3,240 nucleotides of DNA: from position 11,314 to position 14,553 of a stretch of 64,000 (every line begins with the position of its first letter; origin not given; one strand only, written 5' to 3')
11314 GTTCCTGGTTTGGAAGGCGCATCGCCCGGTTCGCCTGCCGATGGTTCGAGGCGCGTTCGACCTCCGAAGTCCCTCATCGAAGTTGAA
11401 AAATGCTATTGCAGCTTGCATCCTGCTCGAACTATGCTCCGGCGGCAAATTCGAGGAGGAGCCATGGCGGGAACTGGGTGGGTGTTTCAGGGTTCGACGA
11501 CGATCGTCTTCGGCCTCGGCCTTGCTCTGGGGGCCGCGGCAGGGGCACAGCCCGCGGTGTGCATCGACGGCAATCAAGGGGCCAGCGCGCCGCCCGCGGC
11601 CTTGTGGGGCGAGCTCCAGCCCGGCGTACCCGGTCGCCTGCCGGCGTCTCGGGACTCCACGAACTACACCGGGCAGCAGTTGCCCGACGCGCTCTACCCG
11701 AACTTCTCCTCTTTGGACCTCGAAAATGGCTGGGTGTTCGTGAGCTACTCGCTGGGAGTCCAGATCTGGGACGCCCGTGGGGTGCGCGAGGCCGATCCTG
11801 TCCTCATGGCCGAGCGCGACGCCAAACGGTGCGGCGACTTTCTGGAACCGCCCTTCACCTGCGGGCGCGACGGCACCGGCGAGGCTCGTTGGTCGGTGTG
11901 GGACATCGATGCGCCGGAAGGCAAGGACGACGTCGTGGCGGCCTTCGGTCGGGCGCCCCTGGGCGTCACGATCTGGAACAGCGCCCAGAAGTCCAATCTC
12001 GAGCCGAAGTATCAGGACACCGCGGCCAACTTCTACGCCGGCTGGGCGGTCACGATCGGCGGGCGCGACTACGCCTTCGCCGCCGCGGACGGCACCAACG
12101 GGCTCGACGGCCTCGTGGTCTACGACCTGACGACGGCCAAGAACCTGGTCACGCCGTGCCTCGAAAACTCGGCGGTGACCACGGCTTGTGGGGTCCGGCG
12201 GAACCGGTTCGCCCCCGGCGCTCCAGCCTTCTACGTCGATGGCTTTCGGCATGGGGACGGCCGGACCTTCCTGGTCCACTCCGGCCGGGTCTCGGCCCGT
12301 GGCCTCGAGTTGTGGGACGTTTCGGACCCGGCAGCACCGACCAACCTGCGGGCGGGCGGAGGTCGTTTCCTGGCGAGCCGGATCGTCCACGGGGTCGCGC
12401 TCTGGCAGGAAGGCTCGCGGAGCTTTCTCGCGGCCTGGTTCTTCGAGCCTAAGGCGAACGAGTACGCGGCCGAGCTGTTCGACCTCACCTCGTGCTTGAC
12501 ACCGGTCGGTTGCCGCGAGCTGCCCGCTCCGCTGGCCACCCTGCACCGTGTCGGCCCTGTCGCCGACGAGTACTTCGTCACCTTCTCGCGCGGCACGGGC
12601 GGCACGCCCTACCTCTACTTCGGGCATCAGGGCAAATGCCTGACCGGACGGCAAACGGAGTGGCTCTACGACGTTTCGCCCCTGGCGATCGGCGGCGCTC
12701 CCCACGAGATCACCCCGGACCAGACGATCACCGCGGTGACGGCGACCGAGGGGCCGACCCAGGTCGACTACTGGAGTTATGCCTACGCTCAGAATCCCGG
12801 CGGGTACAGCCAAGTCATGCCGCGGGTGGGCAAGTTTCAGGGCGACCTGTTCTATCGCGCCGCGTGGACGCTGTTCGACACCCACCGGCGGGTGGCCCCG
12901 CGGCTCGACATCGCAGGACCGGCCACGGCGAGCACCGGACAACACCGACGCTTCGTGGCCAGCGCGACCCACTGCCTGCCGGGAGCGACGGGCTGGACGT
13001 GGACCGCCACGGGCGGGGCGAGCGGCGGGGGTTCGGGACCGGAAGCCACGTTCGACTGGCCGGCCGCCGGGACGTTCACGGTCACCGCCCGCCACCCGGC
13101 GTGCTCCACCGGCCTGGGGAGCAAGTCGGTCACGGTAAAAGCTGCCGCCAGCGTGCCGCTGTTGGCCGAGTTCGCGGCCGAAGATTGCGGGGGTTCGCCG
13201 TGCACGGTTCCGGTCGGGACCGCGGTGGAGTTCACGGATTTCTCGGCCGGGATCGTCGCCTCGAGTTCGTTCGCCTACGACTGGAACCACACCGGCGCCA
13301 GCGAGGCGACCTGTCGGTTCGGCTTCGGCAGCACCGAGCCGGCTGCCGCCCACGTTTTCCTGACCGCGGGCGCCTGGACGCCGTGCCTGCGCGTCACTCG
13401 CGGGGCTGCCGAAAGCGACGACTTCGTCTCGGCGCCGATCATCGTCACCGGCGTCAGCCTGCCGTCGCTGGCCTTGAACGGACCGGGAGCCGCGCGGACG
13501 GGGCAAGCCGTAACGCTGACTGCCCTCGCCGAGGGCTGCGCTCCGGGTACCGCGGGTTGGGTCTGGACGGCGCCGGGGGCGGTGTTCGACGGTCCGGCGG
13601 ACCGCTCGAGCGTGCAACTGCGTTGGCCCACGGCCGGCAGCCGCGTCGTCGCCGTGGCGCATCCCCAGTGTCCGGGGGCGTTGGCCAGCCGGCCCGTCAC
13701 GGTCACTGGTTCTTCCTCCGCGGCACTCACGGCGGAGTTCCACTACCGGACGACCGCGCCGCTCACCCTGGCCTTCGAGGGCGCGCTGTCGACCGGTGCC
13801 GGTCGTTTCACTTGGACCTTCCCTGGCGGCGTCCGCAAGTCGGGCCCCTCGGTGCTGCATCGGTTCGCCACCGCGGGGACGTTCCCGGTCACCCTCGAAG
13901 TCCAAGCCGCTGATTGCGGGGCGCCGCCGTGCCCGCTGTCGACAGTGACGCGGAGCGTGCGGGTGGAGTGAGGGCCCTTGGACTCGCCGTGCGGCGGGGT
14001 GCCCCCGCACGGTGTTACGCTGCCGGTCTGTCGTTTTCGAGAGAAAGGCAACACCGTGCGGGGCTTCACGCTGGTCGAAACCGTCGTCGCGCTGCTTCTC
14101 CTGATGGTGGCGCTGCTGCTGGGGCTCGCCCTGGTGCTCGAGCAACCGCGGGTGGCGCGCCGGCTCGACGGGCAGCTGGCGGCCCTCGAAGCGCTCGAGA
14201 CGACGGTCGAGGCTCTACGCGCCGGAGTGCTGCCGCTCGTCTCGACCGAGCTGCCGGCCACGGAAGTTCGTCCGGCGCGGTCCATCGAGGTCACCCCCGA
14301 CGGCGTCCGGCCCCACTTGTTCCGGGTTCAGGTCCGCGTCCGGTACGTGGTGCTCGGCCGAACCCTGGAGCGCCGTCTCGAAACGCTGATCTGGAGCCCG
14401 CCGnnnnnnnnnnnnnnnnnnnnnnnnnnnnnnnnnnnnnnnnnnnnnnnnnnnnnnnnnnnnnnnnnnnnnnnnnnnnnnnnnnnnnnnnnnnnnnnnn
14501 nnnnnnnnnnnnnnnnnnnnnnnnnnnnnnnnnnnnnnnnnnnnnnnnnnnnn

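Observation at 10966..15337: Large LVIVD/PKD adhesin-like protein followed by three coupled pseudopilin genes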

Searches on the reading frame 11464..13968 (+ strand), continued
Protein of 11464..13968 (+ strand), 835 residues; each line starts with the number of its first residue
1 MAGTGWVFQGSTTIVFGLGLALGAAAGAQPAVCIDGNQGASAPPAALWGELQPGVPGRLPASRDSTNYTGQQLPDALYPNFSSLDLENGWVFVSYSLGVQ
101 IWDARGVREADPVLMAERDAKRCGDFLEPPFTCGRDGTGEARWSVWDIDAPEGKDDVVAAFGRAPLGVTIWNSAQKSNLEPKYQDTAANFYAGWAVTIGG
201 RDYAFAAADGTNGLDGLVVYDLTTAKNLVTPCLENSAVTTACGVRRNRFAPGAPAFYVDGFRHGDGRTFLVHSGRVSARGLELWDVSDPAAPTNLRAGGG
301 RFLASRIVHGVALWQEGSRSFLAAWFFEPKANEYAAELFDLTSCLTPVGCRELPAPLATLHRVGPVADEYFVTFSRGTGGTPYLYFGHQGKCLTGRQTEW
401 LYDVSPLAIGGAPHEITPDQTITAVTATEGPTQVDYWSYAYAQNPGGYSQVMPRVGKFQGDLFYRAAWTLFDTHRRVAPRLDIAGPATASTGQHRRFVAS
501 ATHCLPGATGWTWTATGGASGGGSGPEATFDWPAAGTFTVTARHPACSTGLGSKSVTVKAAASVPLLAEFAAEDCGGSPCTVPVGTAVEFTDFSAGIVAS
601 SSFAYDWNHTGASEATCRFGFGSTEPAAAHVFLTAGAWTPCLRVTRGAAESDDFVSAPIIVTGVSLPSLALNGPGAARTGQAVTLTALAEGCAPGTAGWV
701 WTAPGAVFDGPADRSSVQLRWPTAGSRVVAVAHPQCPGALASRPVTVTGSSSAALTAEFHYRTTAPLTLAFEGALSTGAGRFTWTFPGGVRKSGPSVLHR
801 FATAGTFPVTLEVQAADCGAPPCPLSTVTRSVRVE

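Call 43: fold_search(model_id=the predicted structure, library=pdb)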
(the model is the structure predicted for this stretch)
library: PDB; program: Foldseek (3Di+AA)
matches with E <= 10: 1995; with E <= 0.001: 243
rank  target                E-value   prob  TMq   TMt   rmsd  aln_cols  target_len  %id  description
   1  9flw_A                1.3e-13  1.00  0.10  0.14  48.0       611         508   13  CryoEM structure of the fragment-6 (3571-4078) in the grappling hook protein A (GhpA) in the bacterium Aureispira sp.  (released 2024-10-16)
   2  6fg9_A                2.3e-12  1.00  0.19  0.18  36.2       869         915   11  Mouse SORCS2 ectodomain (sortilin related VPS10 domain containing receptor 2) (released 2018-08-01)
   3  6ffy_A                2.7e-12  1.00  0.19  0.17  33.1       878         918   11  Structure of the mouse SorCS2-NGF complex (released 2018-08-01)
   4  7r5k_10               4.9e-12  1.00  0.12  0.07  36.0       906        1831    9  Human nuclear pore complex (constricted) (released 2022-06-22)
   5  6fg9_B                7.2e-12  1.00  0.19  0.18  36.2       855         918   12  Mouse SORCS2 ectodomain (sortilin related VPS10 domain containing receptor 2) (released 2018-08-01)
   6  1e07                  7.5e-12  1.00  0.12  0.14  56.1       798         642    9  Model of human carcinoembryonic antigen by homology modelling and curve-fitting to experimental solution scattering data (released 2000-07-04)
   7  9hcj_10               1.7e-10  1.00  0.13  0.07  39.8       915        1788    8  D. discoideum nuclear pore complex (released 2024-12-25)
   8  7ad7_B                5.9e-10  1.00  0.15  0.18  28.3       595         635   10  Crystal structure of human complement C5 in complex with the K8 bovine knob domain peptide. (released 2021-03-10)
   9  5oj6_B                2.5e-09  1.00  0.13  0.15  30.8       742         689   11  Crystal structure of the chicken MDGA1 ectodomain in complex with the human neuroligin 1 (NL1(-A-B)) cholinesterase do (released 2017-08-23)
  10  7qiv_A                2.8e-09  1.00  0.14  0.17  27.7       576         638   10  Structure of human C3b in complex with the EWE nanobody (released 2022-02-16)
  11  8coe_C                3.1e-09  1.00  0.16  0.18  28.4       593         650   10  complement C5 in complex with the LCP0195 nanobody (released 2024-01-03)
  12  3pvm_A                3.9e-09  1.00  0.15  0.09  28.8       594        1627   10  Structure of Complement C5 in Complex with CVF (released 2011-01-19)
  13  6vxk_B                4.3e-09  1.00  0.30  0.33  24.1       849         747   10  Cryo-EM Structure of the full-length A39R/PlexinC1 complex (released 2020-04-29)
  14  6ehg_A                4.3e-09  1.00  0.14  0.17  27.7       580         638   10  complement component C3b in complex with a nanobody (released 2018-02-14)
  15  6rqj_B                4.5e-09  1.00  0.15  0.18  28.4       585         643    8  Structure of human complement C5 complexed with tick inhibitors OmCI, RaCI1 and CirpT1 (released 2020-01-08)
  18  1l0q_A                5.4e-09  1.00  0.25  0.48  18.3       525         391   11  Tandem YVTN beta-propeller and PKD domains from an archaeal surface layer protein (released 2002-11-06)
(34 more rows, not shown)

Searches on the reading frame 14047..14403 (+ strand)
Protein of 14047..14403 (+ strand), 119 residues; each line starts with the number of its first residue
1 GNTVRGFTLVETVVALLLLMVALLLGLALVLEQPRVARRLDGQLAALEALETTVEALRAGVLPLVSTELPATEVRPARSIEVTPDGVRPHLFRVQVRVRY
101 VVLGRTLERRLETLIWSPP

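Call 6: search_protein_families(library=pfam, proteins=[window:14047-14403:+], max_evalue=1)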
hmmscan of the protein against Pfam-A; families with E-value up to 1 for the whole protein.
window:14047-14403:+ (119 aa): 1 family
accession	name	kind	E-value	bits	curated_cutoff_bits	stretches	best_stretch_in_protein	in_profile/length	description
PF07963.17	N_methyl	-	0.00017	21.5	21.2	1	4-25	4-25/27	Prokaryotic N-terminal methylation motif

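Call 7: search_protein_families(library=ncbifam, proteins=[window:14047-14403:+], max_evalue=1)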
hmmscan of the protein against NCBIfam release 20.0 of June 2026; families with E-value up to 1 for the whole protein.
window:14047-14403:+ (119 aa): 12 families
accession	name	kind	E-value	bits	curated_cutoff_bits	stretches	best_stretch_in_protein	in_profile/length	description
NF041013.1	T4P_ComGE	equivalog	0.00018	21.6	49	1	3-54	2-53/83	competence type IV pilus minor pilin ComGE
NF041002.1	pilin_ComGF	equivalog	0.0036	17.5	80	1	5-26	2-23/139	competence type IV pilus minor pilin ComGF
NF007800.0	PRK10506.1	equivalog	0.0083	16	158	1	3-28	7-32/163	prepilin peptidase-dependent protein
NF040999.1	pilin_ComGC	equivalog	0.018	15.2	75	1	5-56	2-52/84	competence type IV pilus major pilin ComGC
TIGR01707.1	gspI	equivalog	0.019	15.4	44.35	1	6-68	1-63/101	type II secretion system minor pseudopilin GspI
NF040982.1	ComGD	equivalog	0.031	14.7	70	1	5-33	2-29/139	competence type IV pilus minor pilin ComGD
NF047828.1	T3SSXpsI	equivalog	0.037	14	150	1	5-36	2-33/132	type II secretion system protein XpsI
NF001923.0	PRK00701.1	subfamily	0.048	12.3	430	1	5-52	163-210/439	Mn(2+) uptake NRAMP transporter MntH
TIGR01710.1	typeII_sec_gspG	equivalog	0.069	13.2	88.85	1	5-58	1-53/134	type II secretion system major pseudopilin GspG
TIGR02523.1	type_IV_pilV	equivalog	0.085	13.3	52.2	1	5-36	2-33/139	type IV pilus modification protein PilV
NF038303.1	EPS_HpsB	equivalog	0.14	12.1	150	1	5-62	3-60/211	hormogonium polysaccharide secretion pseudopilin HpsB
TIGR01708.2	typeII_sec_gspH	equivalog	0.19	11.7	80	1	5-49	2-45/169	type II secretion system minor pseudopilin GspH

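Call 74: search_solved_structures(query=A5, max_evalue=10, show_alignments=3)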
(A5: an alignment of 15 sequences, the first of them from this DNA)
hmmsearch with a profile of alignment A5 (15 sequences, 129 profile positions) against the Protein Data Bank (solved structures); distinct sequences matched with E-value up to 10: 10.
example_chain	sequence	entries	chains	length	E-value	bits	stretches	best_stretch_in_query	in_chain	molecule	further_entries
3jct_b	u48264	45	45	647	0.12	15.7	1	63-119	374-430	Nucleolar GTP-binding protein 1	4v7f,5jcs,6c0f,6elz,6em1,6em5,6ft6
2zfc_A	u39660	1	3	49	0.17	15.2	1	33-70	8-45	HIV-1 GP41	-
7p12_A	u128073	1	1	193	0.22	14.9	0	35-54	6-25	DeNovoTIM13-SB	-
6yqx_A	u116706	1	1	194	0.57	13.6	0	35-54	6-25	de novo designed TIM barrel DeNovoTIM13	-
7tgg_A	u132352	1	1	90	0.81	13.1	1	5-34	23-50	Geopilin domain 1 protein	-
2oo6_A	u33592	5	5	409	0.98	12.8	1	45-84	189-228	Putative L-alanine-DL-glutamate epimerase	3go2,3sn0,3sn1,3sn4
8yy9_v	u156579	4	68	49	1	12.7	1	92-127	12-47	Antenna pigment protein beta chain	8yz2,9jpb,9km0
9egp_A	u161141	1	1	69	1.2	12.5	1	6-26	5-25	Geopilin domain 1 protein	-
9lab_B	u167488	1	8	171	1.3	12.4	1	7-26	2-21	MSHA major pilin subunit MshA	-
9lts_2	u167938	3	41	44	1.3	12.4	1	94-127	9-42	Antenna pigment protein beta chain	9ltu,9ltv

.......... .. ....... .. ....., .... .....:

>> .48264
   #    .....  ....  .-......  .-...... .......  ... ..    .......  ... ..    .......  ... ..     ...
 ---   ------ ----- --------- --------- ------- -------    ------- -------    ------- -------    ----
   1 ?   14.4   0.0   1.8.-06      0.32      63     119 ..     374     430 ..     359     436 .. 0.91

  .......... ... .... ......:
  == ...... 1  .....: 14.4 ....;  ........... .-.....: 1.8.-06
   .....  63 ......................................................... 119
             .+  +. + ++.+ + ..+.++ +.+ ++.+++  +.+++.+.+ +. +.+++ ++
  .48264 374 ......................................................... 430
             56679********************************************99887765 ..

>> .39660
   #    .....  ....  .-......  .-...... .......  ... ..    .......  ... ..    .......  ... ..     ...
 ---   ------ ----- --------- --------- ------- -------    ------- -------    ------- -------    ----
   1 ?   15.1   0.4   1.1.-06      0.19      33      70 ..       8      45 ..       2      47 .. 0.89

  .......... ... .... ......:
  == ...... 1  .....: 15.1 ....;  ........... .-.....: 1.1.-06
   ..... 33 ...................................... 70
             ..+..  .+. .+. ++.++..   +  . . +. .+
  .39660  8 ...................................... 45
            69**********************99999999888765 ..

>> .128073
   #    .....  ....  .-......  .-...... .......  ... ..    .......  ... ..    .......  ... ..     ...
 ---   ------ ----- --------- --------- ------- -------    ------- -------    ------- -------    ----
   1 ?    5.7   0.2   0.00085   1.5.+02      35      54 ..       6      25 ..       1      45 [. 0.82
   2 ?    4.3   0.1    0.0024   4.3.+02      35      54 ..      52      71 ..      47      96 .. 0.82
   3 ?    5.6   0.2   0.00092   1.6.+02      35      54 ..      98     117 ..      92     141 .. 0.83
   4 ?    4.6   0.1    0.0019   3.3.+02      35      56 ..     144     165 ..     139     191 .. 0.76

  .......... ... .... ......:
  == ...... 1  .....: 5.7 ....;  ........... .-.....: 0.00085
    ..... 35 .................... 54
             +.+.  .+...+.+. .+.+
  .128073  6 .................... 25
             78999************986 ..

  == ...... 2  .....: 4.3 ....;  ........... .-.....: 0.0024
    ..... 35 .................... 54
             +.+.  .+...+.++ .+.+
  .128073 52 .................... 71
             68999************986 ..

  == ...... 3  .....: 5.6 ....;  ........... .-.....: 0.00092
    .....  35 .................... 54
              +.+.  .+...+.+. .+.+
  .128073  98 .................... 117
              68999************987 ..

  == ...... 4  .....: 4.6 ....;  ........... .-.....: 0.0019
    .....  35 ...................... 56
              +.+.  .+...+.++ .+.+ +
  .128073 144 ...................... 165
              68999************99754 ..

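Call 76: search_protein_families(library=ncbifam, alignment_id=A5, max_evalue=1)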
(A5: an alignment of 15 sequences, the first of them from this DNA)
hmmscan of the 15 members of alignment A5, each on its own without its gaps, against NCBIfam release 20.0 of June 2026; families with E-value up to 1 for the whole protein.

A. member 1, seq(116 aa): 12 families
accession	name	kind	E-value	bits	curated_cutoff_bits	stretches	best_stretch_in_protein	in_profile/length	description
NF041013.1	T4P_ComGE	equivalog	0.00089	19.3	49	1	2-51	4-53/83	competence type IV pilus minor pilin ComGE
NF041002.1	pilin_ComGF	equivalog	0.0044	17.2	80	1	2-23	2-23/139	competence type IV pilus minor pilin ComGF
TIGR01707.1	gspI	equivalog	0.015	15.8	44.35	1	3-65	1-63/101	type II secretion system minor pseudopilin GspI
NF007800.0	PRK10506.1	equivalog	0.018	14.8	158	1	2-25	9-32/163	prepilin peptidase-dependent protein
NF040999.1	pilin_ComGC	equivalog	0.02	15.1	75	1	2-53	2-52/84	competence type IV pilus major pilin ComGC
NF047828.1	T3SSXpsI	equivalog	0.029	14.4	150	1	2-34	2-34/132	type II secretion system protein XpsI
NF040982.1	ComGD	equivalog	0.031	14.7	70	1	2-30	2-29/139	competence type IV pilus minor pilin ComGD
NF001923.0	PRK00701.1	subfamily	0.054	12.2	430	1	2-49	163-210/439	Mn(2+) uptake NRAMP transporter MntH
TIGR01710.1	typeII_sec_gspG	equivalog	0.064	13.3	88.85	1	2-55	1-53/134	type II secretion system major pseudopilin GspG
TIGR02523.1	type_IV_pilV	equivalog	0.081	13.4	52.2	1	2-33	2-33/139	type IV pilus modification protein PilV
TIGR01708.2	typeII_sec_gspH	equivalog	0.1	12.6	80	1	2-46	2-45/169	type II secretion system minor pseudopilin GspH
NF038303.1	EPS_HpsB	equivalog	0.14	12.1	150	1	2-59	3-60/211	hormogonium polysaccharide secretion pseudopilin HpsB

B. families by the number of members that match (of 15 scanned): 27 families (the first 25 are shown)
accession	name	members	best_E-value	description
TIGR02523.1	type_IV_pilV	15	9.8e-07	type IV pilus modification protein PilV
TIGR01707.1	gspI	15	4.5e-06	type II secretion system minor pseudopilin GspI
NF041002.1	pilin_ComGF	15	2.9e-05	competence type IV pilus minor pilin ComGF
NF047828.1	T3SSXpsI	14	1.6e-07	type II secretion system protein XpsI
NF041013.1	T4P_ComGE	14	2e-07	competence type IV pilus minor pilin ComGE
NF040982.1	ComGD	14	0.0015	competence type IV pilus minor pilin ComGD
TIGR02532.1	IV_pilin_GFxxxE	13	1.5e-07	prepilin-type N-terminal cleavage/methylation domain-containing protein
NF040999.1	pilin_ComGC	13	5e-05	competence type IV pilus major pilin ComGC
NF007800.0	PRK10506.1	13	0.00066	prepilin peptidase-dependent protein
TIGR02599.1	TIGR02599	11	2.1e-05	Verru_Chthon cassette protein C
TIGR01708.2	typeII_sec_gspH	11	4.8e-05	type II secretion system minor pseudopilin GspH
NF038303.1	EPS_HpsB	11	0.0011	hormogonium polysaccharide secretion pseudopilin HpsB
NF007848.0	PRK10557.1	9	4.5e-05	prepilin peptidase-dependent protein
TIGR01710.1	typeII_sec_gspG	9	0.00074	type II secretion system major pseudopilin GspG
NF006453.0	PRK08808.1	7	0.0023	type II secretion system protein J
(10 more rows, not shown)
